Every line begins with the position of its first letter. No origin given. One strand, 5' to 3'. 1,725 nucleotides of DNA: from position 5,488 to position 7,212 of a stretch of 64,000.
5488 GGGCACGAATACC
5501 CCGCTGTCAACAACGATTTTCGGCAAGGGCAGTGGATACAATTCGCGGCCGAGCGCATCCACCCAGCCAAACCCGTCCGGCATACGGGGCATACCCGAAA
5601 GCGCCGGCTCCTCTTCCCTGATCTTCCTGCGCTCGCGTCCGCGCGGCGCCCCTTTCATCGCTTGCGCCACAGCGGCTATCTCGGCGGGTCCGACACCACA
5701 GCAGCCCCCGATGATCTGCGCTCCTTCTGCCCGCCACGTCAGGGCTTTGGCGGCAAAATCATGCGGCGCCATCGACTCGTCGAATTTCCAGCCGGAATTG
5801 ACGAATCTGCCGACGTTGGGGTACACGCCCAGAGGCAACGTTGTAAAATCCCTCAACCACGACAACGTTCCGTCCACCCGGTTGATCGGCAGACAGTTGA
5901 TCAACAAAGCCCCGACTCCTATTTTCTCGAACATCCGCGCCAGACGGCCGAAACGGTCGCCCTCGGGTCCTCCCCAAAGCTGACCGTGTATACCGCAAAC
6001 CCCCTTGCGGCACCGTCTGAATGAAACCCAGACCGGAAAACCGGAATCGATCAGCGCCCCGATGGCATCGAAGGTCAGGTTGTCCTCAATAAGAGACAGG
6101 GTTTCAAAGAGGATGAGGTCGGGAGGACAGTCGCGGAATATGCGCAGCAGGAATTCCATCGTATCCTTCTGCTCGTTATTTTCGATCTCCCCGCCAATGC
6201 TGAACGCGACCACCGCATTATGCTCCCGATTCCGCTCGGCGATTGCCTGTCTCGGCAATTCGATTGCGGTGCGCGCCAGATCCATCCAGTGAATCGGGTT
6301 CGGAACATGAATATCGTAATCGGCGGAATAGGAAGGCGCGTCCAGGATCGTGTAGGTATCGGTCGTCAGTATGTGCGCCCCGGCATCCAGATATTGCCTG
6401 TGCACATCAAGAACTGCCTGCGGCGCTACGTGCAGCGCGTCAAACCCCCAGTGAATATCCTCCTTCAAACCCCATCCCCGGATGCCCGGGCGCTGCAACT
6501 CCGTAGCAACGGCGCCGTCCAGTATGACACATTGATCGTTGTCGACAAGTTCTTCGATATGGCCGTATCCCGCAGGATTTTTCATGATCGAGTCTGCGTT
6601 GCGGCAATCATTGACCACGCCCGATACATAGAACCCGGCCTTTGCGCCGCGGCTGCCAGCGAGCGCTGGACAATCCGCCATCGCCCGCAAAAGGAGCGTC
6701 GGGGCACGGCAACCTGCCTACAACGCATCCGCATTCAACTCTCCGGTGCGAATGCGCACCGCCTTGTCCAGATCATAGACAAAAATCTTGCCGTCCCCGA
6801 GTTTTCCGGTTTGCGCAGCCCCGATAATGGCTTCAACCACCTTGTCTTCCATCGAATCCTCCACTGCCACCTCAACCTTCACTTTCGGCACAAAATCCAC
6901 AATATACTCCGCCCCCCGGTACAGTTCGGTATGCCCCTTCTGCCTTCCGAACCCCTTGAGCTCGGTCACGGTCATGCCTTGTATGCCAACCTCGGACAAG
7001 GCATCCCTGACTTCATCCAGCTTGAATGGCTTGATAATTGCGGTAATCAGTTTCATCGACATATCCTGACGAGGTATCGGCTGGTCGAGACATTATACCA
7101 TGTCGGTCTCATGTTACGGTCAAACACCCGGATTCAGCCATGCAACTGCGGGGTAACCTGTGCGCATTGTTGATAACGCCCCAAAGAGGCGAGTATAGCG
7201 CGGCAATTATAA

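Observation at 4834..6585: Single-polypeptide fusion of a homocysteine S-methyltransferase domain with a class I SAM methyltransferase domain, downstream of glnB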

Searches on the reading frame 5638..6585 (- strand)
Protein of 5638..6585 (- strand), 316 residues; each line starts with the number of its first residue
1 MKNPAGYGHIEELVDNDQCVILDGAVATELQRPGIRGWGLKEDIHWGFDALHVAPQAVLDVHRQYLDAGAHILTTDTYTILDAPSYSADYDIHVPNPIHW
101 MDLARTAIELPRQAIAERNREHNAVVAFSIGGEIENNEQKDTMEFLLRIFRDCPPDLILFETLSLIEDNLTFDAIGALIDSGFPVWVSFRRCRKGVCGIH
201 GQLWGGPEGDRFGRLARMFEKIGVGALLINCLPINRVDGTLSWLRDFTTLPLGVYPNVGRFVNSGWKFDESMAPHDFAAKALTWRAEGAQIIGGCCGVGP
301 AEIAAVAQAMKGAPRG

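Call 60: search_solved_structures(query=window:5638-6585:-, max_evalue=0.001, show_alignments=5)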
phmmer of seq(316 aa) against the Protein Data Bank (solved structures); distinct sequences matched with E-value up to 0.001: 12.
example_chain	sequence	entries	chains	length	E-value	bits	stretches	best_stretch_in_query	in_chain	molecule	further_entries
5dml_A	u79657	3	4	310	4.4e-18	68.5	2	224-306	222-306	Homocysteine S-methyltransferase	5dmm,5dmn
9cbr_A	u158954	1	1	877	9.3e-13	51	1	219-313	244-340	Methionine synthase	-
8ssc_A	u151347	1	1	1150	9.5e-13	51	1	219-313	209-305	Methionine synthase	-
9cbp_A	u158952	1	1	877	1.3e-12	50.6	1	219-313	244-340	Methionine synthase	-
8g3h_A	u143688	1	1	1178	8.9e-12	47.8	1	219-314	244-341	Methionine synthase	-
1q7m_A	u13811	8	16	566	3.9e-11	45.7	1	214-304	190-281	5-methyltetrahydrofolate S-homocysteine methyltransferase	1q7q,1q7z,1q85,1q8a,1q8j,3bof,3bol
4ccz_A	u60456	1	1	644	9.6e-07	31.3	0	247-313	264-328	METHIONINE SYNTHASE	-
1lt7_A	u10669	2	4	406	9.7e-07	31.3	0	15-231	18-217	BETAINE-HOMOCYSTEINE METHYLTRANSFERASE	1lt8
8d45_A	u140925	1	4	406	2.1e-06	30.2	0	15-230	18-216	Betaine--homocysteine S-methyltransferase 1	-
4m3p_A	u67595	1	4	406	2.1e-06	30.2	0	15-230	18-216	Betaine--homocysteine S-methyltransferase 1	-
9ssp_A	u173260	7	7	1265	6.8e-06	28.5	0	247-313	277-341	Methionine synthase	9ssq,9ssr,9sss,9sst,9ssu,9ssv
1umy_A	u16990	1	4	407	6.6e-05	25.2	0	15-188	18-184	Betaine--homocysteine S-methyltransferase 1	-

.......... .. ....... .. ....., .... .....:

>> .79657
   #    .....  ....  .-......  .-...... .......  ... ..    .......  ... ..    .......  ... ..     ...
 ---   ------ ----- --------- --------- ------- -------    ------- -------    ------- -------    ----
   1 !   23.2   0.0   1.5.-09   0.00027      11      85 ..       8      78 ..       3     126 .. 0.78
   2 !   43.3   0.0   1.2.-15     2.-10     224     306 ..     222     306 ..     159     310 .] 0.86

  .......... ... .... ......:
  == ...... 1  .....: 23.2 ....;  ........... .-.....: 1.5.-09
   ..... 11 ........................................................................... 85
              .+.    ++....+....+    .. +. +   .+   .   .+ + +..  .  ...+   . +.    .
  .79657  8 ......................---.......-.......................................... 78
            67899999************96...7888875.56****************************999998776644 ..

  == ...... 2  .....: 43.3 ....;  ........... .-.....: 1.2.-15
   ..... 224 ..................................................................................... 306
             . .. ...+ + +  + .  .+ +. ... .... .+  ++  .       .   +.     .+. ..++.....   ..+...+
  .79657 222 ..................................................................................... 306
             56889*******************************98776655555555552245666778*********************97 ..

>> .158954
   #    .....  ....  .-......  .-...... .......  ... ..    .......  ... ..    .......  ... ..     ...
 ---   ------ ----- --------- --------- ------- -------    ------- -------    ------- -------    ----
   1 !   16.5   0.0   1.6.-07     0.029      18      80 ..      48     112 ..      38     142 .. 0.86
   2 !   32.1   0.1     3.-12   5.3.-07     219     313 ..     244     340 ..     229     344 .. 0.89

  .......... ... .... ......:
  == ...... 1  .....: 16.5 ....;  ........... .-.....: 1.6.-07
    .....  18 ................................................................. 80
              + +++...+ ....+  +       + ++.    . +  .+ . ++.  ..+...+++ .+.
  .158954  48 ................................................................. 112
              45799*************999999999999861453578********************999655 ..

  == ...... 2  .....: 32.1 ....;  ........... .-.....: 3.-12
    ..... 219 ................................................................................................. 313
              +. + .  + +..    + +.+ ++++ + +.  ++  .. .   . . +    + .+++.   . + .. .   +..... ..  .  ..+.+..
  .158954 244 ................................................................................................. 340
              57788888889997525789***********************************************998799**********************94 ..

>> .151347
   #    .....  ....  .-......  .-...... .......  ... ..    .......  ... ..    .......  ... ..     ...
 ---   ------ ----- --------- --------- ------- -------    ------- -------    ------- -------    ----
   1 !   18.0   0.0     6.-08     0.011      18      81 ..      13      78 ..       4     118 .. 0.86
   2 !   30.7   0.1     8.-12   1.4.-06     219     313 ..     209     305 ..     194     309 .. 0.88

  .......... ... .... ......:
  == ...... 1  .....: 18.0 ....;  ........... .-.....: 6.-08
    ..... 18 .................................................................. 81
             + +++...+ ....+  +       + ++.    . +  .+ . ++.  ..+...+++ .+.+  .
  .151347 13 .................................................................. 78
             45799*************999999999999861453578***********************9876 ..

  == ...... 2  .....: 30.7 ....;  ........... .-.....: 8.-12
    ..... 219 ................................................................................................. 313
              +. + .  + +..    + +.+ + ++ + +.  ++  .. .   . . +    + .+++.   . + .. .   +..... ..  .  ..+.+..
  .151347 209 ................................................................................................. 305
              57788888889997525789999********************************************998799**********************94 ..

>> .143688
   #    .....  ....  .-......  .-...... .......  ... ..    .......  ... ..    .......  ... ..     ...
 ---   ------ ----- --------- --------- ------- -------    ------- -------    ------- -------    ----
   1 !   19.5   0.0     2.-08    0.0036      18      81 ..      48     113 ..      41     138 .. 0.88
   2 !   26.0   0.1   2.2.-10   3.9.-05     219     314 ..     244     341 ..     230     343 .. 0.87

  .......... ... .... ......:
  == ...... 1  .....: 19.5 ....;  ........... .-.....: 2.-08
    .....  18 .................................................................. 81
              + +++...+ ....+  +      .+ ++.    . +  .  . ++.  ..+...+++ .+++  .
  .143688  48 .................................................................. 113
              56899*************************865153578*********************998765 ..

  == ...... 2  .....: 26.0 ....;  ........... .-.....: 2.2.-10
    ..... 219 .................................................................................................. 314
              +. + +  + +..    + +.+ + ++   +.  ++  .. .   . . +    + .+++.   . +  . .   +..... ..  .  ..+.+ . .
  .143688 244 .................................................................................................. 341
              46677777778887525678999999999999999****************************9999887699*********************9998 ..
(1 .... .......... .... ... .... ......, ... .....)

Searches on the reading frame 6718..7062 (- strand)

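Call 10: search_protein_families(library=pfam, proteins=[window:6718-7062:-], max_evalue=0.00001)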
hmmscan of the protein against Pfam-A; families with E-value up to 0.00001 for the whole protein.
window:6718-7062:- (114 aa): 1 family
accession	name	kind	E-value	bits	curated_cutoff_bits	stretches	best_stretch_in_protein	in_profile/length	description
PF00543.27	P-II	-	6.8e-33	113.5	25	1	3-108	1-102/102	Nitrogen regulatory protein P-II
